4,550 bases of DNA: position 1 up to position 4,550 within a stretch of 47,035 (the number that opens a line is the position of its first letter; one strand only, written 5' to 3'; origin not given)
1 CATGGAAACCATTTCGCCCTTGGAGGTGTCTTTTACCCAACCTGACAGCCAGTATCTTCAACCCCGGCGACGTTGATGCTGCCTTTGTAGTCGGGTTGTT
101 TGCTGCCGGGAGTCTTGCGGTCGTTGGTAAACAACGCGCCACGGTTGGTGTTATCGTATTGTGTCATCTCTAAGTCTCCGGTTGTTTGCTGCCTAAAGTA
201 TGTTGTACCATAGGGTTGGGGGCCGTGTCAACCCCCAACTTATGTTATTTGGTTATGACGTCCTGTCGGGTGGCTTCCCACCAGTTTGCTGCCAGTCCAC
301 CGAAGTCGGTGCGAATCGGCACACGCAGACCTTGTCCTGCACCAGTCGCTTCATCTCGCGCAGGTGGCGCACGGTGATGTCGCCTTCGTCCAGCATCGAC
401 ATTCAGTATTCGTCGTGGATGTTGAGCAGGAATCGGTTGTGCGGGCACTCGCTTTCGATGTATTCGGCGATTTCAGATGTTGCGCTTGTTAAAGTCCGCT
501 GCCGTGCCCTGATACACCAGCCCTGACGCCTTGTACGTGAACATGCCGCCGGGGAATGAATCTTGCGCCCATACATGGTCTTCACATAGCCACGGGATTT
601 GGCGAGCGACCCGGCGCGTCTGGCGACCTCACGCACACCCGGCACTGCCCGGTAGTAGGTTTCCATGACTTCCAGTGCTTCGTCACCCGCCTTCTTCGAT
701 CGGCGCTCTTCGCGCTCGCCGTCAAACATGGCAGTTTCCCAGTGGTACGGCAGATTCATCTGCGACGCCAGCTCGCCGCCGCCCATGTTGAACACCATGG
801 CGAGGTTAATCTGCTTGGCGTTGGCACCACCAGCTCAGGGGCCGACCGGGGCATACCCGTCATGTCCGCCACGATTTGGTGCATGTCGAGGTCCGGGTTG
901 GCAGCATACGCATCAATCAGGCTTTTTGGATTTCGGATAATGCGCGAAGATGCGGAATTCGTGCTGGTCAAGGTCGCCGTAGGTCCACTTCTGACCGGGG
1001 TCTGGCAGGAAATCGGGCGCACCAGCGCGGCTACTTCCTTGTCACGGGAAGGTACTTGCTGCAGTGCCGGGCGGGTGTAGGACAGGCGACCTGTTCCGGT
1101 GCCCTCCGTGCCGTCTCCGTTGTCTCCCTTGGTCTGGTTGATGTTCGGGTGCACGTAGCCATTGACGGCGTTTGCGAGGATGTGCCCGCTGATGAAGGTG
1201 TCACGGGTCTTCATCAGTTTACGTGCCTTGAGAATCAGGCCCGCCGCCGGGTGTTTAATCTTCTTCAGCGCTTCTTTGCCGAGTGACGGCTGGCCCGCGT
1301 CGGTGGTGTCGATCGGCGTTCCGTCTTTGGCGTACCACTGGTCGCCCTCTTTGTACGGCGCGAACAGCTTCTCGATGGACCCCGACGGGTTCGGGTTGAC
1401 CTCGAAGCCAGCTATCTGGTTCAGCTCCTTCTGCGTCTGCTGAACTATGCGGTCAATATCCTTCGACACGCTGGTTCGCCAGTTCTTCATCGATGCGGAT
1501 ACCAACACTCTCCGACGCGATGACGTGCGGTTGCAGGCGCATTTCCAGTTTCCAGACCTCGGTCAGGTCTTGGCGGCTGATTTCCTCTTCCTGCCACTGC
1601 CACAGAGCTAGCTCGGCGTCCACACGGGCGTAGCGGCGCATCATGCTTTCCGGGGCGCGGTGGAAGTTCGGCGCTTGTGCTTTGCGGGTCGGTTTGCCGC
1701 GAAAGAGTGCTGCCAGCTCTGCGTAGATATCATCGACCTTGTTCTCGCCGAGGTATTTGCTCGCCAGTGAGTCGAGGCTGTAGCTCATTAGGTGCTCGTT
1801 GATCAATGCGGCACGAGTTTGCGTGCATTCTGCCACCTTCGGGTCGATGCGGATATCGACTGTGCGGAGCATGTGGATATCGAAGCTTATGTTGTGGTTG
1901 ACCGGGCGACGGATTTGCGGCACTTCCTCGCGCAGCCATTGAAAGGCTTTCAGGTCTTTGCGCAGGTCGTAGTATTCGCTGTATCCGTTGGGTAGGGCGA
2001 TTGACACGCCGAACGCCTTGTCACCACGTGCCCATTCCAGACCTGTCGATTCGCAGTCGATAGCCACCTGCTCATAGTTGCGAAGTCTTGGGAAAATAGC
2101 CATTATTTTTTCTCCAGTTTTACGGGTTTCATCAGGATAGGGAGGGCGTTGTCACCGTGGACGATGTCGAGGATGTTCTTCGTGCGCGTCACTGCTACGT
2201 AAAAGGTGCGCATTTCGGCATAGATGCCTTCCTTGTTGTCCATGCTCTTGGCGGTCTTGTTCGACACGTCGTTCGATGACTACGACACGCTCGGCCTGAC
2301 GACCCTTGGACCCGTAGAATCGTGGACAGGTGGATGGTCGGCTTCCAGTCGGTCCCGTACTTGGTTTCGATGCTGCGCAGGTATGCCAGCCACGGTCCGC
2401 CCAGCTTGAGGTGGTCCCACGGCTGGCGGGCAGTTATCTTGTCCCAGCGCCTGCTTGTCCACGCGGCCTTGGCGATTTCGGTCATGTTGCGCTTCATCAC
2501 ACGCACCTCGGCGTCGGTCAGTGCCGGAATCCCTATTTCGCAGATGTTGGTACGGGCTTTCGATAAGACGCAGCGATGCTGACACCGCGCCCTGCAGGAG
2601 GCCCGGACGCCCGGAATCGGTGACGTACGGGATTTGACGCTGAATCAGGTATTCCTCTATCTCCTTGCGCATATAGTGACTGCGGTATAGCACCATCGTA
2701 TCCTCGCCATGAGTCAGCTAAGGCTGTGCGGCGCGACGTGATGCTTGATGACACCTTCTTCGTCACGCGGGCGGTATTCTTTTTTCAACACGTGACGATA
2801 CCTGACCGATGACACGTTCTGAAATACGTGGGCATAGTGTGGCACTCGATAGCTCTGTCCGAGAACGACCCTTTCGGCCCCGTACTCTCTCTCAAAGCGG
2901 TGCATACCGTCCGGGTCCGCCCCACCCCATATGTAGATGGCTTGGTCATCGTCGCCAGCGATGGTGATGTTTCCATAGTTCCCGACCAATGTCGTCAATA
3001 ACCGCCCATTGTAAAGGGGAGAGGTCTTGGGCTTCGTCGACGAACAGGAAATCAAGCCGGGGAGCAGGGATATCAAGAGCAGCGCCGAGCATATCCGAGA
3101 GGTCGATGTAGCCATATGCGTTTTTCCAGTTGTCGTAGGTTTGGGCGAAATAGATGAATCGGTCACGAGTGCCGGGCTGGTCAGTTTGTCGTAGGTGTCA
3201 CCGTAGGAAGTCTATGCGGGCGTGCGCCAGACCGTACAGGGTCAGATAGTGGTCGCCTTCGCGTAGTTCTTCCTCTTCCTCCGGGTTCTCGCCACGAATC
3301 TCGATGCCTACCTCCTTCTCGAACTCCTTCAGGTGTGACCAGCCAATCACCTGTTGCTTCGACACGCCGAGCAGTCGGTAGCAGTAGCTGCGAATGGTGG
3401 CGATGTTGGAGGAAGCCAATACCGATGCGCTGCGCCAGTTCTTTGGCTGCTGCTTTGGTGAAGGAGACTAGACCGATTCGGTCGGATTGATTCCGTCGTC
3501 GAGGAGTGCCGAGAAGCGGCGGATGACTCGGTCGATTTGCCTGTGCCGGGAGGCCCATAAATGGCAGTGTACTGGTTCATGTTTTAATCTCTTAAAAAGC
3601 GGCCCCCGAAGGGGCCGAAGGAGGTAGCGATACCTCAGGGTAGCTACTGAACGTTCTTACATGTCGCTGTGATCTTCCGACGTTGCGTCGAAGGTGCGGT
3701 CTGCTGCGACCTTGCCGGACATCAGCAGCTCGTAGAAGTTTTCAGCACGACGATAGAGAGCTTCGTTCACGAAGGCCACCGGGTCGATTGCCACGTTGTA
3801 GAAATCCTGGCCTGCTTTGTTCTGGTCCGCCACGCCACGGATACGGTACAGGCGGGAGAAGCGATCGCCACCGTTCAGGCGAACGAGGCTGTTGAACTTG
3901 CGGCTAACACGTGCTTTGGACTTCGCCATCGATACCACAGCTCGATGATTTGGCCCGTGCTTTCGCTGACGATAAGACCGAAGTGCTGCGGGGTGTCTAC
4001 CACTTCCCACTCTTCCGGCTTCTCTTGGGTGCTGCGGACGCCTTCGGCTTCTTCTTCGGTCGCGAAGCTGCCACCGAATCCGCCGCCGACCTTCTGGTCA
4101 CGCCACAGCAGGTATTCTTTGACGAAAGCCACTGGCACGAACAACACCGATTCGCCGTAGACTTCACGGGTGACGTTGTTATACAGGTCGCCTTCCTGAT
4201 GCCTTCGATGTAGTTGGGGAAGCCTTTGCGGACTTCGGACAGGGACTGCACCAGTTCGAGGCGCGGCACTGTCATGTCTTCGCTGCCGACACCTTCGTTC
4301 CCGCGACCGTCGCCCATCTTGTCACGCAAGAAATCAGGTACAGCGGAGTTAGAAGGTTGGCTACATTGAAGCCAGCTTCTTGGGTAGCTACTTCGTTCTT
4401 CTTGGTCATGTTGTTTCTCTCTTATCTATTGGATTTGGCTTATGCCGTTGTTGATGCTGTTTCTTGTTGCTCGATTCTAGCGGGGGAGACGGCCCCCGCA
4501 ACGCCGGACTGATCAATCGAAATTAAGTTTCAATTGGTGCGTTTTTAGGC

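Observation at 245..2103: Family-A polymerase with 3'-5' exonuclease as the candidate Z-specific replicase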

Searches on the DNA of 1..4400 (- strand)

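Call 5: search_dna_similar(query=window:1-4400:-, collection=phages, mode=near, max_rows=20)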
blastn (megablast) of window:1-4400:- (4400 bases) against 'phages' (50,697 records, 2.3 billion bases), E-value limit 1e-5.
Records with a match: 4; places in all: 4; records where one place covers at least 80% of the query: 4.
Best place of each record, by identity: 60-80% 4.
By first word of the organism name: Klebsiella 2; Pseudomonas 1; Salmonella 1.
By host as written in the record: - 2; Klebsiella pneumoniae 1; Salmonella enterica subsp. enterica serovar Senftenberg ATCC 43845 1.
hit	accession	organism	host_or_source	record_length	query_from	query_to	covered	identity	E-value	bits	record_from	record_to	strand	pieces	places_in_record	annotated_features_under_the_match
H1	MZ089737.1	Pseudomonas phage PSA28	wastewater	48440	57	4400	99%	79.2%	0e+0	2944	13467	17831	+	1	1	DNA polymerase I | hypothetical protein (x3)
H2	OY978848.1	Klebsiella phage vB_Kpn_K21lambda1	-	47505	56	4400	99%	78.1%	0e+0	2680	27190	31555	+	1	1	DNA polymerase I | DNA helicase | unknown function | single strand DNA binding protein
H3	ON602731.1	Klebsiella phage VLCpiS6a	Klebsiella pneumoniae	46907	56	4400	99%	77.8%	0e+0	2614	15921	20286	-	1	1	DNA polymerase | DNA helicase | hypothetical protein | single strand DNA binding protein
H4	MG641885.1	Salmonella phage PMBT28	Salmonella enterica subsp. enterica ...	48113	60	4366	98%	77.7%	0e+0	2553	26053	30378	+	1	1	DNA polymerase I | ATP-dependent DNA helicase | hypothetical protein | DNA-binding protein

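Call 7: get_annotated_region(hit=H4, flank=6000)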
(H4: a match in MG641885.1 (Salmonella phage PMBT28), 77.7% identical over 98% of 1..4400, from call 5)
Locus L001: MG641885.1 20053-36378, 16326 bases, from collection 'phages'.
description: Salmonella phage PMBT28, complete genome.
organism: Salmonella phage PMBT28 (NCBI taxid 2081904)
taxonomy: Viruses; Duplodnaviria; Heunggongvirae; Uroviricota; Caudoviricetes
host: Salmonella enterica subsp. enterica serovar Senftenberg ATCC 43845; source: sewage; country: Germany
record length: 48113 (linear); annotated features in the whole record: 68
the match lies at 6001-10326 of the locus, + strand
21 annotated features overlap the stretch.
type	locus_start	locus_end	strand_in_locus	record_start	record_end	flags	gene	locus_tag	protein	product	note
CDS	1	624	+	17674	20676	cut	-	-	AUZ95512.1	tail fibers protein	-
CDS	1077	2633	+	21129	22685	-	-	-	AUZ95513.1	hypothetical protein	-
CDS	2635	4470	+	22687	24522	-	-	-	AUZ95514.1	superfamily II DNA/RNA helicase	-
CDS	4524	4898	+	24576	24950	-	-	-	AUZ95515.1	hypothetical protein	-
CDS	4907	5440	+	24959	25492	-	-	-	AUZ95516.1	hypothetical protein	-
CDS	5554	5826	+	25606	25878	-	-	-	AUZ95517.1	hypothetical protein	-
CDS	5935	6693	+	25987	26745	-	-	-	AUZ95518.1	hypothetical protein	-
CDS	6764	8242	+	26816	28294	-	-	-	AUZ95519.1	ATP-dependent DNA helicase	ATP-dependent DNA helicase UvrD/PcrA/Rep, epsil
CDS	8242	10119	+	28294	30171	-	-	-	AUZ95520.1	DNA polymerase I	-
CDS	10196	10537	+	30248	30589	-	-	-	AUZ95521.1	DNA-binding protein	-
CDS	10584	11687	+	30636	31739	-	-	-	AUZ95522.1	adenylosuccinate synthetase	-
CDS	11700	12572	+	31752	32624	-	-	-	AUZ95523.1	nucleotide pyrophosphohydrolase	-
CDS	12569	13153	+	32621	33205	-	-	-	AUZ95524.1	hydrolase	-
CDS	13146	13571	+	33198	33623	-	-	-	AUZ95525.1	hypothetical protein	-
CDS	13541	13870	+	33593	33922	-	-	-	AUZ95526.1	hypothetical protein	-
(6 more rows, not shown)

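Call 8: get_annotated_region(hit=H1, flank=6000)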
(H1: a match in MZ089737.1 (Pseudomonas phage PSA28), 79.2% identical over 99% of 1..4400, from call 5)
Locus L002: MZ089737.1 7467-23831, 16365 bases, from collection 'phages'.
description: Pseudomonas phage PSA28, partial genome.
organism: Pseudomonas phage PSA28 (NCBI taxid 2833440)
taxonomy: Viruses; Duplodnaviria; Heunggongvirae; Uroviricota; Caudoviricetes
host: -; source: wastewater; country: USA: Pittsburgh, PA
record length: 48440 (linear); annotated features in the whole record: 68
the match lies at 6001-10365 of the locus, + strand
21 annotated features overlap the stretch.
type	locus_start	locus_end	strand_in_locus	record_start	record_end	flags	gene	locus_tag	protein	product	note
CDS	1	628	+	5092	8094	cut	-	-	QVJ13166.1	tail formation protein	tail formation protein GpI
CDS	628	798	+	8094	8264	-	-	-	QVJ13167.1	hypothetical protein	-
CDS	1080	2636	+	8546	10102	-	-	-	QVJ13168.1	hypothetical protein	-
CDS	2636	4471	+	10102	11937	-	-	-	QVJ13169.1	DNA helicase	-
CDS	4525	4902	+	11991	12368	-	-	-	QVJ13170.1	hypothetical protein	-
CDS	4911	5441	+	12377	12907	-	-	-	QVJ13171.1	hypothetical protein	-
CDS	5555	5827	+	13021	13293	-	-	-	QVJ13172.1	hypothetical protein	-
CDS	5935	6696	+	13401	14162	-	-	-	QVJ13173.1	hypothetical protein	-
CDS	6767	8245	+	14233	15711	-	-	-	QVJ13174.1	hypothetical protein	-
CDS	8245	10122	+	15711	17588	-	-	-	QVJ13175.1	DNA polymerase I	Phage DNA polymerase I (ACLAME 26)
CDS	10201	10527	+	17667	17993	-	-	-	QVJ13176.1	hypothetical protein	-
CDS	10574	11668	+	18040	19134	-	-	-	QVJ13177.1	adenylosuccinate synthetase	-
CDS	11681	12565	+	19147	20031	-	-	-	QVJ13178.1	hypothetical protein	-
CDS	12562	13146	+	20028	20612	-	-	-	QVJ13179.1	hypothetical protein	-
CDS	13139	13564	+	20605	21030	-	-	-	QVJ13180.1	hypothetical protein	-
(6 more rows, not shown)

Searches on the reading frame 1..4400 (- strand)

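Call 17: search_dna_similar(query=L001:10584-11684:+, collection=phages, mode=protein, max_rows=60, max_evalue=1e-10)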
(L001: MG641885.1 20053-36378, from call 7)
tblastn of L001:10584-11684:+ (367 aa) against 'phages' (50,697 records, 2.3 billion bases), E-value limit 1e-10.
Records with a match: 197; places in all: 197; records where one place covers at least 80% of the query: 139.
Best place of each record, by identity: >=99% 1; 80-90% 2; 60-80% 6; <60% 188.
By first word of the organism name: Arthrobacter 102; Vibrio 38; Microbacterium 18; Acinetobacter 10; Gordonia 6; Streptomyces 5; Klebsiella 2; Alteromonas 2; Burkholderia 2; Ochrobactrum 2; and 9 more.
By host as written in the record: Arthrobacter sp. ATCC 21022 92; - 21; Microbacterium foliorum NRRL B-24224 11; Vibrio cholerae 2095 9; Vibrio cholerae 7; Arthrobacter sp. (ATCC 21022) 7; Gordonia terrae 3612 6; Microbacterium foliorum NRRL B-24224 SEA 5; and 25 more.
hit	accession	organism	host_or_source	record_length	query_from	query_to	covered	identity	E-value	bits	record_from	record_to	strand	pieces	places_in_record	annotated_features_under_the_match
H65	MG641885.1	Salmonella phage PMBT28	Salmonella enterica subsp. enterica ...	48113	1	367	100%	100.0%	0e+0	765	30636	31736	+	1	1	adenylosuccinate synthetase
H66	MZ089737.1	Pseudomonas phage PSA28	wastewater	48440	2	365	99%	84.9%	0e+0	648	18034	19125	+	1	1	adenylosuccinate synthetase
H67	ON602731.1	Klebsiella phage VLCpiS6a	Klebsiella pneumoniae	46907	6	365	98%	80.4%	0e+0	599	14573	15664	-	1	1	adenylosuccinate synthetase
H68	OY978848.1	Klebsiella phage vB_Kpn_K21lambda1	-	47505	3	367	99%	76.4%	0e+0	573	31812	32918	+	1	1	2-aminooxy adenylosuccinate synthetase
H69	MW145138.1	Providencia phage Kokobel2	Providencia stuartii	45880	1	364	99%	66.3%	6e-157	493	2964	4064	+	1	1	hypothetical protein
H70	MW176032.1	Acinetobacter phage Barton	Acinetobacter calcoaceticus ATCC23055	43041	2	361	98%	61.0%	5e-144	456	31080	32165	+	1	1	36: hypothetical protein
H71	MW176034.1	Acinetobacter phage JeffCo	Acinetobacter calcoaceticus ATCC23055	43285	2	361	98%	60.8%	2e-144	457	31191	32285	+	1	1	35: hypothetical protein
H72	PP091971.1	Acinetobacter phage vB_MZM_2AB-P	Acinetobacter baumannii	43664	5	361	97%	60.4%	3e-143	454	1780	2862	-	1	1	hypothetical protein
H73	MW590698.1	Acinetobacter phage 53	Acinetobacter baumannii WHG40137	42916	2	361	98%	59.2%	5e-142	450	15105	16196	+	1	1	record has no annotation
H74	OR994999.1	Acinetobacter phage pB23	Acinetobacter baumannii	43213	2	361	98%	59.2%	5e-142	450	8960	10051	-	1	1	hypothetical protein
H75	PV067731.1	Acinetobacter phage vB_AbaS-Bhz9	Acinetobacter baumannii DSM 106838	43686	5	343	92%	61.9%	1e-139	444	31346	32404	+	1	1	2-aminooxy adenylosuccinate synthetase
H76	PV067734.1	Acinetobacter phage vB_AbaS-Bhz20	Acinetobacter baumannii DSM 106838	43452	5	361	97%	58.4%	8e-138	438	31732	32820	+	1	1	2-aminooxy adenylosuccinate synthetase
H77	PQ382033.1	Acinetobacter phage vB_AbaSI_2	Acinetobacter baumannii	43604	5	361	97%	58.1%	1e-138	441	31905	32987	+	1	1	hypothetical protein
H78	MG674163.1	Acinetobacter phage SH-Ab 15497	Acinetobacter baumannii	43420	5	361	97%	58.0%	2e-137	437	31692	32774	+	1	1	adenylosuccinate synthetase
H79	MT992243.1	Acinetobacter phage DMU1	Acinetobacter baumannii 19606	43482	5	361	97%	57.5%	7e-137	436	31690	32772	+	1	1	adenylosuccinate synthetase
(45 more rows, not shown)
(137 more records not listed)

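Call 63: search_protein_families(library=ncbifam, proteins=[L001:8242-10116:+], max_evalue=1e-20)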
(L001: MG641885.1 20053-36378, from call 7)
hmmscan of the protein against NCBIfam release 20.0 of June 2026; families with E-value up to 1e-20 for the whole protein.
L001:8242-10116:+ (625 aa): 4 families
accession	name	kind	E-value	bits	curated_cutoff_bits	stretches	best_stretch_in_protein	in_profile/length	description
NF038380.1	phage_DpoZ_1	exception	5.3e-284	943.3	500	1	9-619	1-607/607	aminoadenine-incorporating DNA polymerase DpoZ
NF004397.1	PRK05755.1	equivalog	2.2e-54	185.3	720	1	7-617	313-888/889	DNA polymerase I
NF011539.0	PRK14975.1-3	equivalog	1.3e-43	149.3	640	1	3-607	59-619/628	bifunctional 3'-5' exonuclease/DNA polymerase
TIGR00593.1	pola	equivalog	1.1e-39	136.5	600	1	32-617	360-889/890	DNA polymerase I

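Call 67: find_related_loci(query=A1, collection=viral_contigs, flank=500)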
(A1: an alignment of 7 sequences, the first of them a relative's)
Query A1 (367 aa) in viral_contigs; peptide patterns used: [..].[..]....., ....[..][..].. (x = any residue, [..] = any of these).
177 stretches matched a pattern; 149 encode a relative of the query (tblastn E <= 1e-3); the best 80 are kept; 80 distinct loci.
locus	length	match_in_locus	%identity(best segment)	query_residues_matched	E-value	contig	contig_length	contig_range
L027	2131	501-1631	76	5-367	0e+0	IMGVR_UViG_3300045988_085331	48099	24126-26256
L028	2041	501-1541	61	6-361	4e-141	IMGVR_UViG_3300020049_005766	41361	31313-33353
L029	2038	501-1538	60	6-360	2e-138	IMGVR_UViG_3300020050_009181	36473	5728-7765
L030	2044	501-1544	57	5-360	9e-134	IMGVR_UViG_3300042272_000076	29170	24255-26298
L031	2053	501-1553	60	5-361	1e-139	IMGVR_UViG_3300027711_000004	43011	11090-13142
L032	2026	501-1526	54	4-360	8e-123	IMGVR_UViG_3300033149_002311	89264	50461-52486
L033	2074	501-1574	52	1-360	1e-122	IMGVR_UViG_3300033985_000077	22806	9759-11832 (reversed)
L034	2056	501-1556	51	4-360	2e-122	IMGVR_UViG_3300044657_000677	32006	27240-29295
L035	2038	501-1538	53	6-360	5e-121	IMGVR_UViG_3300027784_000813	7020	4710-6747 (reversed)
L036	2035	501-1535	53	5-360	6e-119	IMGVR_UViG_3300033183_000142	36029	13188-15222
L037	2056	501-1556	54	1-360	8e-119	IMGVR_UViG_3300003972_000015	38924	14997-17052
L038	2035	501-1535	53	1-360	1e-120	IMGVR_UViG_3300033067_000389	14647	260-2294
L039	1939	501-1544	54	1-360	7e-119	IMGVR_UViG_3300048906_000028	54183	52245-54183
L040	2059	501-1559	50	6-361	3e-114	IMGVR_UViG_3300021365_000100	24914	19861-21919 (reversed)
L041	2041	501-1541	50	8-360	1e-113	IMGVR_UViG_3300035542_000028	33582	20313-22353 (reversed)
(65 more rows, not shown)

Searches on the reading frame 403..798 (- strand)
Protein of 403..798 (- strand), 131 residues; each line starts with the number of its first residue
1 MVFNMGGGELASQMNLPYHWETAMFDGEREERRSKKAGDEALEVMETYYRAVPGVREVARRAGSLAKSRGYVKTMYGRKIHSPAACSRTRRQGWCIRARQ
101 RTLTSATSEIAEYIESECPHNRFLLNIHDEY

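Call 6: search_protein_families(library=pfam, proteins=[window:403-798:-], max_evalue=0.01)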
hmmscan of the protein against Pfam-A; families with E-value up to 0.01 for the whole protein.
window:403-798:- (131 aa): 1 family
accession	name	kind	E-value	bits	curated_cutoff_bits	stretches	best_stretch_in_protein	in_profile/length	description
PF00476.26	DNA_pol_A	-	1.1e-06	28.3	34.3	1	39-91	235-287/381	DNA polymerase family A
